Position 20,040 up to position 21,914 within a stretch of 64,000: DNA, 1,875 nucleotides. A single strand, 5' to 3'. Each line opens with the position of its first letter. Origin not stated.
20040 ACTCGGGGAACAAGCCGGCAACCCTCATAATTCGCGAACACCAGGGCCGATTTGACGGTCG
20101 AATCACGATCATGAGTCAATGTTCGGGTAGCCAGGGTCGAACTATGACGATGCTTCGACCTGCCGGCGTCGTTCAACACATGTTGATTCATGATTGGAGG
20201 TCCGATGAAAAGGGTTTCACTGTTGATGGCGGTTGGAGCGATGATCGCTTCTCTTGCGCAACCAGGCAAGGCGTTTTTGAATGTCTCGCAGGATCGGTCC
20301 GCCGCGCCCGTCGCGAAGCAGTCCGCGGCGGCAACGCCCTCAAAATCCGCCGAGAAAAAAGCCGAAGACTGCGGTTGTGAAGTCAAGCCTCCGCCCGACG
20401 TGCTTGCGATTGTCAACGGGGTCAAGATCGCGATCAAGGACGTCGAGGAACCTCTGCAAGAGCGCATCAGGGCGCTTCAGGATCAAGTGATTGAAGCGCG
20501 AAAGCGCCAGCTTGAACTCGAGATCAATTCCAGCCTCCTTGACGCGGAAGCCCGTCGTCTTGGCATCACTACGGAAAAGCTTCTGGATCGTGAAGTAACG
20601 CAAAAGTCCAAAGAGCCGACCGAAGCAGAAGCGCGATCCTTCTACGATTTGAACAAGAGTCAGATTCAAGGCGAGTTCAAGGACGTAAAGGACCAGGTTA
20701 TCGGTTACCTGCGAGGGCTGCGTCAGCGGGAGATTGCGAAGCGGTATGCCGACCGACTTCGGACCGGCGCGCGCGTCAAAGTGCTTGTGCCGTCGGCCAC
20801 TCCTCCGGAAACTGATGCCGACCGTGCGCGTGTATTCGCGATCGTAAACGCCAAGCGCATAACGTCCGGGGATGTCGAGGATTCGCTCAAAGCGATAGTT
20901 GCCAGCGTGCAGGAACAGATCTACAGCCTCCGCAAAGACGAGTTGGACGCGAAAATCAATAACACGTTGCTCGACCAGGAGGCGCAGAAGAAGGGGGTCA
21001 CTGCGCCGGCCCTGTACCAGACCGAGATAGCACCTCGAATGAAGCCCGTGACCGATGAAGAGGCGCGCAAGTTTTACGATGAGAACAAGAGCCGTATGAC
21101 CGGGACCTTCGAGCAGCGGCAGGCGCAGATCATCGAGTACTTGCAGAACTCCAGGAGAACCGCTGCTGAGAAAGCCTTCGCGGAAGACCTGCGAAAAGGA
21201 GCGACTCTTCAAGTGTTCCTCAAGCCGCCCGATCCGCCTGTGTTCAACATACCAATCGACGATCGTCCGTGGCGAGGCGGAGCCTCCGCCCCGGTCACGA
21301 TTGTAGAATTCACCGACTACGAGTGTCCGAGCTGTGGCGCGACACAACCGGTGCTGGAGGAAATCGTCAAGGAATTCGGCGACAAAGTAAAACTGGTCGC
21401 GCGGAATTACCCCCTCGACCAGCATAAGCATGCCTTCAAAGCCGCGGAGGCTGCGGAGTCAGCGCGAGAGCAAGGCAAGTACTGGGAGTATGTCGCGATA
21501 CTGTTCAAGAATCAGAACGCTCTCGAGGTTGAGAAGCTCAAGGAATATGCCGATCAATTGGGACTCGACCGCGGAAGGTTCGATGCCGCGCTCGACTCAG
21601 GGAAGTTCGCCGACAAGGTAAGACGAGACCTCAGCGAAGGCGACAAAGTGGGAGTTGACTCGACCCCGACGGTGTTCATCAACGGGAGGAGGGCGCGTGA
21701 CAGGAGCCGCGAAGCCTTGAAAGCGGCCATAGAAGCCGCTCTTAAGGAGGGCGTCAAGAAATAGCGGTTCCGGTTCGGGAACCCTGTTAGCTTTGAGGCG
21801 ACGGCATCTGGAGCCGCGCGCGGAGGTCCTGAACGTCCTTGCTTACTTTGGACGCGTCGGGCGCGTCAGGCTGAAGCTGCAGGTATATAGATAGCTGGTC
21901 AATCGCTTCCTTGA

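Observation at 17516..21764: Duplicated Sco plus SurA-N/DsbA-fusion cassette with a conserved CGCE motif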

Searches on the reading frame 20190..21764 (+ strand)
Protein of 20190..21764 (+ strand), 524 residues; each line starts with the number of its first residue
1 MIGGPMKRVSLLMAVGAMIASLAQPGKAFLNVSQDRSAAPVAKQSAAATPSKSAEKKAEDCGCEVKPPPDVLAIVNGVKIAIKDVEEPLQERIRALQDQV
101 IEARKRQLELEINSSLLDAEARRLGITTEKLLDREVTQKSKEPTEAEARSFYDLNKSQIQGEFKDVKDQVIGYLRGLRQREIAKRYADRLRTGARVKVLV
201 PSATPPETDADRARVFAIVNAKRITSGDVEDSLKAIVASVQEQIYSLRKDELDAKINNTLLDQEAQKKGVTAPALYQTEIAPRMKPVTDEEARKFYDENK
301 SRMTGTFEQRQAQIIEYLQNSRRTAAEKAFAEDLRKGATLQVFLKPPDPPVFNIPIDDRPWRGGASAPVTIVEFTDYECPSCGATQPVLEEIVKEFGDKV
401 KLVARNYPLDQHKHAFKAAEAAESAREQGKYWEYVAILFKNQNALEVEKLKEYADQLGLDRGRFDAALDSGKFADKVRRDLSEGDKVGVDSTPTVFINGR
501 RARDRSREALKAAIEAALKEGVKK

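Call 3: search_protein_families(library=pfam, proteins=[window:20190-21764:+], max_evalue=0.01)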
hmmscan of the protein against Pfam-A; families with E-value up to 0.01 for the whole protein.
window:20190-21764:+ (524 aa): 8 families
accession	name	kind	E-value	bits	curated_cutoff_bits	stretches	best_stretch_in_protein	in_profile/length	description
PF13462.12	Thioredoxin_4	-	4.5e-31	108.7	23.2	1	359-516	5-165/165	Thioredoxin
PF01323.26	DSBA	-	1.5e-15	58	25.6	1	370-503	1-178/191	DSBA-like thioredoxin domain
PF13624.11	SurA_N_3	-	4.7e-06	27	27.2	0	71-138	40-119/162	SurA-like N-terminal domain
PF13623.11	SurA_N_2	-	0.00055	20.3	28.5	0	71-131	42-113/145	SurA-like N-terminal domain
PF13743.12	Thioredoxin_5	-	0.0019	18.4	27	0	436-498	101-164/186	Thioredoxin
PF00085.26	Thioredoxin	-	0.0053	17.2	23.5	0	369-404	20-55/103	Thioredoxin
PF13098.12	Thioredoxin_2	-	0.0059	17.4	27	0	370-498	8-82/104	Thioredoxin-like domain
PF13192.12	Thioredoxin_3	-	0.0072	16.8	24.8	0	477-500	36-58/76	Thioredoxin domain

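Call 6: find_homologous_proteins(query=window:20205-21764:+, max_evalue=0.00001)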
Query window:20205-21764:+ (519 aa): 2363 proteins with E <= 0.00001 among 8000 candidates; the best 120 are listed.
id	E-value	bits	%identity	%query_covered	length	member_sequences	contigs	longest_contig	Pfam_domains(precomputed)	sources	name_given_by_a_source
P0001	0.0e+0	1118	100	100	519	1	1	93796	PF13624.12,PF01323.27,PF13462.13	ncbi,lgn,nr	ncbi:MAG TPA: thioredoxin domain-containing protein [Blastocatellia bacterium]|nr:thioredoxin domain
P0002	4.5e-269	911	80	100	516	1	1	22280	PF01323.27,PF13462.13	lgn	-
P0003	4.9e-243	825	75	94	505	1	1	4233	PF01323.27,PF13462.13,PF13623.12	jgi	-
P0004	1.7e-236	804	75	93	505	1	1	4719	PF13624.12,PF01323.27,PF13462.13,PF13623.12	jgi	jgi:protein-disulfide isomerase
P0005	3.4e-234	796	73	95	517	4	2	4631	PF01323.27,PF13462.13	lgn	-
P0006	2.3e-229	780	69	100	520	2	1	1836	PF01323.27,PF13462.13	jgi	jgi:protein-disulfide isomerase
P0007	3.4e-228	776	72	90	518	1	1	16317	PF13624.12,PF01323.27,PF13462.13,PF13623.12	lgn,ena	-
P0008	1.1e-225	768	69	100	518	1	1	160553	PF13624.12,PF01323.27,PF13462.13,PF13623.12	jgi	jgi:protein-disulfide isomerase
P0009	8.9e-225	765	67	100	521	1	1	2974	PF01323.27,PF13462.13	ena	-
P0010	1.3e-224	765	67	100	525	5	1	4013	PF01323.27,PF13462.13,PF13623.12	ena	-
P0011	1.6e-224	764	67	100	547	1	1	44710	PF01323.27,PF13462.13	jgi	jgi:protein-disulfide isomerase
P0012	3.5e-224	763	70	91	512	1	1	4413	PF13624.12,PF01323.27,PF13462.13,PF13623.12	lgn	-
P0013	1.4e-223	761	67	100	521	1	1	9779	PF01323.27,PF13462.13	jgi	-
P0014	1.7e-221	754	71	93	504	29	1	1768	PF01323.27,PF13462.13,PF13623.12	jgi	-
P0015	1.8e-221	754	65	100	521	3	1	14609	PF01323.27,PF13462.13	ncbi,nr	ncbi:MAG TPA: thioredoxin domain-containing protein [Blastocatellia bacterium]|nr:thioredoxin domain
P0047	3.0e-214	731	65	100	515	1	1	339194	PF01323.27,PF13462.13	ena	-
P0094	7.0e-199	680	63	94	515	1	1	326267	PF13624.12,PF01323.27,PF13462.13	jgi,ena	jgi:protein-disulfide isomerase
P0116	5.5e-189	647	58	100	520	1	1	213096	PF13624.12,PF01323.27,PF13462.13,PF13623.12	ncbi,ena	-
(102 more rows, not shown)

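Call 13: search_protein_families(library=ncbifam, proteins=[window:20205-21764:+], max_evalue=0.01)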
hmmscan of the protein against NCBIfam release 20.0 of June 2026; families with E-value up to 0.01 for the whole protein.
window:20205-21764:+ (519 aa): 6 families
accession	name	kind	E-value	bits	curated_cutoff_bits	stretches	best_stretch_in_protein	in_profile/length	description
NF041057.1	Rcas_1661_fam_Se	equivalog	6.2e-20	71.8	190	1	356-498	83-232/247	Rcas_1661 family thioredoxin-like (seleno)lipoprotein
TIGR00411.1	redox_disulf_1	equivalog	0.00015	21.8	92.75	1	365-401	2-38/82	MJ0307 family thioredoxin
NF047399.1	BrnA_antitoxin_add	equivalog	0.0043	17.2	60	0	111-128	46-63/70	type II toxin-antitoxin system BrnA family antitoxin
NF047697.1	ThioredTrxAClost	equivalog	0.0067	16.6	140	0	364-401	19-56/105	thioredoxin TrxA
NF000809.0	PRK00059.1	equivalog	0.0074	15.7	303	0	282-308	174-200/336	peptidylprolyl isomerase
NF040730.1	CxCC_doxin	equivalog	0.0082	15.9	65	0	367-397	5-34/83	thioredoxin-like (seleno)protein SaoT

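Call 14: find_encoding_contigs(protein=P0047, flank=10000, max_places=2)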
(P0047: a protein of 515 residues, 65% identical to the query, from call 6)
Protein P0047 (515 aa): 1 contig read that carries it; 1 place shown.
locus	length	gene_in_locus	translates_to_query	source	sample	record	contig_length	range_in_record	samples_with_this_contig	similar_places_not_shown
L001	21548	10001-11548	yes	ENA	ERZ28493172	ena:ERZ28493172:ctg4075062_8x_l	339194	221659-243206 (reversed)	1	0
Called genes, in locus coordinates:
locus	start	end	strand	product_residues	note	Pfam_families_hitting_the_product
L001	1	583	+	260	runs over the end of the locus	PF01012:ETF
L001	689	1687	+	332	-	PF01012:ETF, PF00766:ETF_alpha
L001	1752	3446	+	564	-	PF21162:ETFQO_UQ-bd, PF05187:Fer4_ETF_QO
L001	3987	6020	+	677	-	PF07732:Cu-oxidase_3 (faint), PF00394:Cu-oxidase (faint), PF07731:Cu-oxidase_2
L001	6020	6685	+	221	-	PF02630:SCO1-SenC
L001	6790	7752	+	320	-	-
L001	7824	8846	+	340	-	-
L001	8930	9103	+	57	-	-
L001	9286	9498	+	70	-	-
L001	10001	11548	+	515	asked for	PF13462:Thioredoxin_4, PF01323:DSBA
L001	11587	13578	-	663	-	PF13414:TPR_11 (faint), PF00515:TPR_1 (faint), PF07719:TPR_2 (faint), PF13176:TPR_7 (faint), PF13181:TPR_8 (faint), PF13424:TPR_12 (faint), PF13428:TPR_14 (faint), PF23914:TPR_CcmH_CycH (weak), +4 more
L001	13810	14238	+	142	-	PF06803:DUF1232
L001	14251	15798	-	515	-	PF01225:Mur_ligase, PF08245:Mur_ligase_M, PF02875:Mur_ligase_C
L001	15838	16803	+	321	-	PF08240:ADH_N, PF16912:Glu_dehyd_C (weak), PF00107:ADH_zinc_N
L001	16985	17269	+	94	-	PF00216:Bac_DNA_binding, PF18291:HU-HIG, PF14908:HU-CCDC81_euk_1 (weak)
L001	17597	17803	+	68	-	-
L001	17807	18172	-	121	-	PF01740:STAS, PF13466:STAS_2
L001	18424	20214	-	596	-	PF00413:Peptidase_M10, PF05345:He_PIG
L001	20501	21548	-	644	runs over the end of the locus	PF08448:PAS_4 (weak), PF00512:HisKA, PF02518:HATPase_c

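Call 15: find_encoding_contigs(protein=P0094, flank=10000, max_places=2)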
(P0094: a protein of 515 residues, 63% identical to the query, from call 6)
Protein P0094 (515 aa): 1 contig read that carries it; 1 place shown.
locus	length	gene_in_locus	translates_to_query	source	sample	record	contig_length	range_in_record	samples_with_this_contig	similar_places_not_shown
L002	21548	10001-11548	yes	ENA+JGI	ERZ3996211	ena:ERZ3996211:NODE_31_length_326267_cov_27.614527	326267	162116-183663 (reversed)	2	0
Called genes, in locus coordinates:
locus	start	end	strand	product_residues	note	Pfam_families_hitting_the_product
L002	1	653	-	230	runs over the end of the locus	-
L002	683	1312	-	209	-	PF07638:Sigma70_ECF, PF04542:Sigma70_r2, PF08281:Sigma70_r4_2, PF04545:Sigma70_r4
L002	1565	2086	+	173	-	PF02620:YceD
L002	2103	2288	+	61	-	PF01783:Ribosomal_L32p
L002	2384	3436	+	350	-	PF02504:FA_synthesis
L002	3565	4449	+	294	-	PF00698:Acyl_transf_1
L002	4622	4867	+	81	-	PF00550:PP-binding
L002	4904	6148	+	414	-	PF00109:ketoacyl-synt, PF02801:Ketoacyl-synt_C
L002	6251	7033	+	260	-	PF01012:ETF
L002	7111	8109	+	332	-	PF01012:ETF, PF00766:ETF_alpha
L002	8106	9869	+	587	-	PF21162:ETFQO_UQ-bd, PF05187:Fer4_ETF_QO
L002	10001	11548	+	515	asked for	PF13624:SurA_N_3 (faint), PF13462:Thioredoxin_4, PF01323:DSBA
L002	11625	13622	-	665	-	PF13414:TPR_11 (faint), PF13431:TPR_17 (faint), PF00515:TPR_1 (faint), PF07719:TPR_2 (faint), PF13181:TPR_8 (faint), PF13371:TPR_9 (faint), PF13424:TPR_12 (faint), PF13428:TPR_14 (faint), +3 more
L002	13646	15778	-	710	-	PF10131:PTPS_related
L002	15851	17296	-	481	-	PF00535:Glycos_transf_2, PF01135:PCMT (weak), PF07021:MetW (weak), PF13489:Methyltransf_23, PF13649:Methyltransf_25, PF13847:Methyltransf_31, PF08241:Methyltransf_11, PF08242:Methyltransf_12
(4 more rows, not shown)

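Call 16: find_encoding_contigs(protein=P0116, flank=10000, max_places=2)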
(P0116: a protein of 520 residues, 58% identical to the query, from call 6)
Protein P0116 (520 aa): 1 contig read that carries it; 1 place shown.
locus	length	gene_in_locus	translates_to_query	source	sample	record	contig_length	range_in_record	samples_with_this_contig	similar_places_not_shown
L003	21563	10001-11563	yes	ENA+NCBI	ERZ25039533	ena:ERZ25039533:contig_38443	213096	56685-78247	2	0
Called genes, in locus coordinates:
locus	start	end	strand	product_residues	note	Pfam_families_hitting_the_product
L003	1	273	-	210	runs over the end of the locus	PF07638:Sigma70_ECF, PF04542:Sigma70_r2, PF08281:Sigma70_r4_2, PF04545:Sigma70_r4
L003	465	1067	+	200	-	PF02620:YceD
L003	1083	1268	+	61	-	PF01783:Ribosomal_L32p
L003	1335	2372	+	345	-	PF02504:FA_synthesis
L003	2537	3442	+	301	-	PF00698:Acyl_transf_1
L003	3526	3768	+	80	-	PF00550:PP-binding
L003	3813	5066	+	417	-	PF00109:ketoacyl-synt, PF02801:Ketoacyl-synt_C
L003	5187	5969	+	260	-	PF01012:ETF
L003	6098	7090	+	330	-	PF01012:ETF, PF00766:ETF_alpha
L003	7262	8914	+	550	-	PF21162:ETFQO_UQ-bd, PF05187:Fer4_ETF_QO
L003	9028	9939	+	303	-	PF00117:GATase, PF07722:Peptidase_C26 (weak)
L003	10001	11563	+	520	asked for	PF13623:SurA_N_2 (faint), PF13624:SurA_N_3 (weak), PF13462:Thioredoxin_4, PF01323:DSBA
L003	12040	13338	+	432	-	PF09594:GT87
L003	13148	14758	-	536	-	PF00595:PDZ (faint), PF13180:PDZ_2, PF17820:PDZ_6, PF04932:Wzy_C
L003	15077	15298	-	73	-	-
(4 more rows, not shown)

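Call 34: find_related_loci(query=A1, collection=genome_contigs, flank=10000)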
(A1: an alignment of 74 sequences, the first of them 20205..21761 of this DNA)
Query A1 (519 aa) in genome_contigs; peptide patterns used: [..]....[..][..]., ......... (x = any residue, [..] = any of these).
600 stretches matched a pattern (row limit reached: there are more); 267 encode a relative of the query (tblastn E <= 1e-3); the best 80 are kept; 80 distinct loci.
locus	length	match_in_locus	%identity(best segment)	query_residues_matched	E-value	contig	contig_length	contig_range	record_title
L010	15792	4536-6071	66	1-515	0e+0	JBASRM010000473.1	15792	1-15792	MAG: Blastocatellia bacterium isolate MFD13521_ilm_asm_bin21 k127_247673, whole genome shotgun sequence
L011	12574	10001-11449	69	37-519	0e+0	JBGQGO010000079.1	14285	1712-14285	MAG: Blastocatellia bacterium isolate OBJ2_061818_090_26 k141_1416703_length_14285_cov_24.9781, whole genome shotgun seq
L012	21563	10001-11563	64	1-519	0e+0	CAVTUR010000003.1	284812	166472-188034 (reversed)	MAG: Blastocatellia bacterium isolate MFD04944.bin.3.75 genome assembly, contig: contig_10533, whole genome shotgun sequ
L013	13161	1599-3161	63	1-519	0e+0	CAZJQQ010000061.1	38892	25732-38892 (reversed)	MAG TPA_asm: uncultured Clostridia bacterium isolate SRP119689_co1_191 genome assembly, contig: NODE_1238_length_38892_c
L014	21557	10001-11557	57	1-518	0e+0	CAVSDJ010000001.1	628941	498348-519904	MAG: Blastocatellia bacterium isolate MFD01916.bin.3.112 genome assembly, contig: contig_10089, whole genome shotgun seq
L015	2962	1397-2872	57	1-510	0e+0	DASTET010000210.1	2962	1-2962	MAG TPA_asm: Blastocatellia bacterium isolate SMAG_U854 k141_961395, whole genome shotgun sequence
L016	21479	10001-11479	57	28-519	5e-179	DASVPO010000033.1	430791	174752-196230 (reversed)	MAG TPA_asm: Pyrinomonadaceae bacterium isolate SMAG_U3181 k141_113971, whole genome shotgun sequence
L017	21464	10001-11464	58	31-514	2e-172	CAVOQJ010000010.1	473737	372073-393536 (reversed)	MAG: Blastocatellia bacterium isolate MFD09848.bin.2.92 genome assembly, contig: contig_20733, whole genome shotgun sequ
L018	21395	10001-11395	57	55-519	5e-169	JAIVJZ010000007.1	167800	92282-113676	MAG: Acidobacteria bacterium isolate MAG9 MTG9_22, whole genome shotgun sequence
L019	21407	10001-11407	55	41-514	2e-168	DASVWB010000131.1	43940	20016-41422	MAG TPA_asm: Pyrinomonadaceae bacterium isolate SMAG_U3359 k141_434424, whole genome shotgun sequence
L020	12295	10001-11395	55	52-513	1e-167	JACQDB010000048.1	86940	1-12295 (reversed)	MAG: Acidobacteria bacterium isolate NC_groundwater_983_Pr1_S-0.65um_53_22 Montesol18_Sp65_coassembly_scaffold_360891, w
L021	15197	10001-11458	53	34-519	9e-166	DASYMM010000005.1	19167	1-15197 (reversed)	MAG TPA_asm: Pyrinomonadaceae bacterium isolate SMAG_U4375 k141_3196356, whole genome shotgun sequence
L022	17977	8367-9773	54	33-514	3e-165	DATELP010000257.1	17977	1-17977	MAG TPA_asm: Pyrinomonadaceae bacterium isolate SMAG_U8919 k141_1934037, whole genome shotgun sequence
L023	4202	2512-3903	54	55-518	1e-168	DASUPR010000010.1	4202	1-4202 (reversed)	MAG TPA_asm: Pyrinomonadaceae bacterium isolate SMAG_U1660 k141_372093, whole genome shotgun sequence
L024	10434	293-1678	55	52-510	2e-163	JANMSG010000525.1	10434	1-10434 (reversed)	MAG: Acidobacteriota bacterium isolate SOY_29_metabat_494 SOY_29_k141_3399902, whole genome shotgun sequence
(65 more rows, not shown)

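Call 36: predict_structure(alignment_id=A1)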
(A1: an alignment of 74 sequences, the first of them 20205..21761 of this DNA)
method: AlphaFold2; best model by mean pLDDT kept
length: 519 residues; sequences in the alignment: 74
mean_pLDDT: 84.3   pTM: 0.72
mean pLDDT of the five models: 84.3, 84.2, 84.0, 83.4, 82.5
residues with pLDDT >= 90: 287; 70-90: 171; 50-70: 9; < 50: 52
segments of 3 or more residues with pLDDT < 50: 1-52
pLDDT, mean of each block of 10 residues (from residue 1): 32 29 27 30 31 58 87 93 92 89 90 91 89 89 93 86 88 87 87 80 86 91 90 91 93 90 86 83 90 86 90 87 86 91 91 91 96 96 95 96 94 98 96 97 98 97 95 93 93 94 95 79
secondary structure, 60 per line:
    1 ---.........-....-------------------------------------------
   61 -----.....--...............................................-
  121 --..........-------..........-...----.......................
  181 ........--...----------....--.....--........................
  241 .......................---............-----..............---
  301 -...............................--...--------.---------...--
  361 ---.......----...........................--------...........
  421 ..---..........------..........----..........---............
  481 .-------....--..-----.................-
elements in order: H4-12 H14-17 E66-70 E73-76 H77-119 H123-132 H140-149 H158-188 E191-193 H204-207 E210-214 E217-220 H221-263 H267-278 H284-297 H302-332 E335-337 E356-358 E364-370 H375-394 E395-401 H410-422 H426-435 H442-451 H456-465 H469-481 E489-492 H502-518

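Call 39: fold_search(model_id=the predicted structure, library=pdb)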
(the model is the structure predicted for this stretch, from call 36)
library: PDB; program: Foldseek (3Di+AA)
matches with E <= 10: 605; with E <= 0.001: 152
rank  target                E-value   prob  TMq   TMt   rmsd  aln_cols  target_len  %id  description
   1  3eu3                  2.8e-10  1.00  0.31  0.83   2.4       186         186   27  Crystal Structure of BdbD from Bacillus subtilis (reduced) (released 2009-06-16)
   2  3eu4                  3.1e-10  1.00  0.31  0.81   3.0       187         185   28  Crystal Structure of BdbD from Bacillus subtilis (oxidised) (released 2009-06-16)
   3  3gyk_A                3.3e-09  1.00  0.30  0.84   2.6       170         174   26  The crystal structure of a thioredoxin-like oxidoreductase from Silicibacter pomeroyi DSS-3 (released 2009-06-09)
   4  7rgv                  6.9e-09  1.00  0.30  0.66  12.3       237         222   20  Structure of Caulobacter crescentus Suppressor of copper sensitivity protein C (released 2022-03-02)
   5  3gyk_B                7.7e-09  1.00  0.29  0.83   2.1       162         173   25  The crystal structure of a thioredoxin-like oxidoreductase from Silicibacter pomeroyi DSS-3 (released 2009-06-09)
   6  6eez_B                2.5e-08  1.00  0.28  0.71   2.6       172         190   22  Crystal Structure of the thiol-disulfide exchange protein alpha-DsbA2 from Wolbachia pipientis (released 2019-04-17)
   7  6eez_A                3.2e-08  1.00  0.28  0.72   2.8       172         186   22  Crystal Structure of the thiol-disulfide exchange protein alpha-DsbA2 from Wolbachia pipientis (released 2019-04-17)
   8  3f4t                  5.2e-08  1.00  0.30  0.73   2.9       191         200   21  Crystal structure of Wolbachia pipientis alpha-DsbA1 C97A/C146A (released 2009-03-24)
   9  3f4r                  1.1e-07  1.00  0.30  0.73   2.9       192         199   20  Crystal structure of Wolbachia pipientis alpha-DsbA1 (released 2009-03-24)
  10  4pwo                  1.2e-07  1.00  0.29  0.58   2.6       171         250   24  Crystal structure of DsbA from the Gram positive bacterium Corynebacterium diphtheriae (released 2015-03-25)
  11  6eez_C                1.3e-07  1.00  0.28  0.77   2.6       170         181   20  Crystal Structure of the thiol-disulfide exchange protein alpha-DsbA2 from Wolbachia pipientis (released 2019-04-17)
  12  4gxz_C                1.3e-07  1.00  0.26  0.73   4.5       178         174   24  Crystal structure of a periplasmic thioredoxin-like protein from Salmonella enterica serovar Typhimurium (released 2013-07-17)
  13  4pwp                  1.6e-07  1.00  0.29  0.58   2.6       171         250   24  Crystal structure of DsbA from the Gram positive bacterium Corynebacterium diphtheriae (released 2015-03-25)
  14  7unn                  1.6e-07  1.00  0.28  0.57   2.9       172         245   23  Thiol-disulfide oxidoreductase TsdA from Corynebacterium diphtheriae (released 2022-04-20)
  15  4gxz_B                1.6e-07  1.00  0.27  0.74   4.4       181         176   23  Crystal structure of a periplasmic thioredoxin-like protein from Salmonella enterica serovar Typhimurium (released 2013-07-17)
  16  4gxz_D                1.8e-07  1.00  0.26  0.74   4.0       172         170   22  Crystal structure of a periplasmic thioredoxin-like protein from Salmonella enterica serovar Typhimurium (released 2013-07-17)
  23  4gxz_A                5.1e-07  1.00  0.25  0.69   4.1       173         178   22  Crystal structure of a periplasmic thioredoxin-like protein from Salmonella enterica serovar Typhimurium (released 2013-07-17)
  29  4xvw_R                1.2e-06  1.00  0.27  0.62   3.0       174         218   22  Crystal structure of Proteus mirabilis ScsC in a compact conformation (released 2016-06-08)
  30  4xvw_E                1.4e-06  1.00  0.28  0.64  14.7       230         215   18  Crystal structure of Proteus mirabilis ScsC in a compact conformation (released 2016-06-08)
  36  4xvw_B                1.6e-06  1.00  0.26  0.60   3.2       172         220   21  Crystal structure of Proteus mirabilis ScsC in a compact conformation (released 2016-06-08)
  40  4xvw_A                1.9e-06  1.00  0.28  0.62   3.0       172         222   23  Crystal structure of Proteus mirabilis ScsC in a compact conformation (released 2016-06-08)
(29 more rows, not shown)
